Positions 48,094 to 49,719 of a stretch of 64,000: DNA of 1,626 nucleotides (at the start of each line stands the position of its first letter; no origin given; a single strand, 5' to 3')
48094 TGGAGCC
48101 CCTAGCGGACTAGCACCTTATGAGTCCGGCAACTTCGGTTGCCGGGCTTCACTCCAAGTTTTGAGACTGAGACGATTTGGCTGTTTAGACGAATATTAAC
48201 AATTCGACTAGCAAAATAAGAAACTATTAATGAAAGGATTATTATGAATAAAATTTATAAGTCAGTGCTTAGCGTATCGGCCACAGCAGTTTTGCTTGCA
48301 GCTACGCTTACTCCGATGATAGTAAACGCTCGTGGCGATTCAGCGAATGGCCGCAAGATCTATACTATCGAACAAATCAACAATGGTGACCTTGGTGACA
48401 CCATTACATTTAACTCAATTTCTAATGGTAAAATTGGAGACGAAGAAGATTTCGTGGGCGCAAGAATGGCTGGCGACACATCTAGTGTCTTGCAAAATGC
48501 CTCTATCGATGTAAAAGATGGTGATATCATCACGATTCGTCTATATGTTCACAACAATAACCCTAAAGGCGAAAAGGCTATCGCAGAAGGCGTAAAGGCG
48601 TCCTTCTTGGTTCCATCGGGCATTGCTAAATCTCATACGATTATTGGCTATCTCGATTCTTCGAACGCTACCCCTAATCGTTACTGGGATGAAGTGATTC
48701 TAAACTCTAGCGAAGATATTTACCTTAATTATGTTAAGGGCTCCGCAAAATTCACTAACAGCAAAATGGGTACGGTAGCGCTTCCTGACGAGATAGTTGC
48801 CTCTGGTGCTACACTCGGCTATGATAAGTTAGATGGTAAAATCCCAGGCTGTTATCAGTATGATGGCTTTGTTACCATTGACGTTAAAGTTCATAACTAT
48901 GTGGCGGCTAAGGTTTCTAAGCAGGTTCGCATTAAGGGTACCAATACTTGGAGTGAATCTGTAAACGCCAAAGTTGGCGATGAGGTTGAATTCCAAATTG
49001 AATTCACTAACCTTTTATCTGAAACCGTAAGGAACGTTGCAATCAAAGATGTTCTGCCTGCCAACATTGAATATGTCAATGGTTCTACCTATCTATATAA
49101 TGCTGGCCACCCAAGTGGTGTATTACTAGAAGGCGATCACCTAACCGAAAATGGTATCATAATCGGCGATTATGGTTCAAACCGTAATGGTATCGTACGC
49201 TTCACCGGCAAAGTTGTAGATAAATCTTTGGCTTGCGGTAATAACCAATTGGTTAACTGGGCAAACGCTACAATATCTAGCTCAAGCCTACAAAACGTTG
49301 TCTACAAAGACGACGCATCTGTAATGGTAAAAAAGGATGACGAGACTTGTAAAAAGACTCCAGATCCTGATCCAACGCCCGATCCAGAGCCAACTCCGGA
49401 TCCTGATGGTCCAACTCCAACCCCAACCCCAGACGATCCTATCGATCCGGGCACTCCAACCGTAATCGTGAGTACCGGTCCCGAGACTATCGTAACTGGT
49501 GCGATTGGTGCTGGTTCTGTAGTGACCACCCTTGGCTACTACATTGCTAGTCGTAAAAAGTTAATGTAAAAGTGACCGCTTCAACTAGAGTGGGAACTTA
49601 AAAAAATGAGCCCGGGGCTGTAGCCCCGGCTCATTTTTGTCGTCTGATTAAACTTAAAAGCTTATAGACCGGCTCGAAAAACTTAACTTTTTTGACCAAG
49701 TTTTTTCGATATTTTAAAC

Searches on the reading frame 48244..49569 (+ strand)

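Call 53: search_protein_families(library=ncbifam, proteins=[window:48244-49569:+], max_evalue=1e-10)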
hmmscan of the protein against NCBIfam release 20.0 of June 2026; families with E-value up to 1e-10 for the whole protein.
window:48244-49569:+ (441 aa): 1 family
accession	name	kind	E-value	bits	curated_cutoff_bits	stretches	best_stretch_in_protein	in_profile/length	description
TIGR01451.2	B_ant_repeat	repeat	6.9e-11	42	24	0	240-283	6-49/53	DUF11 type repeat protein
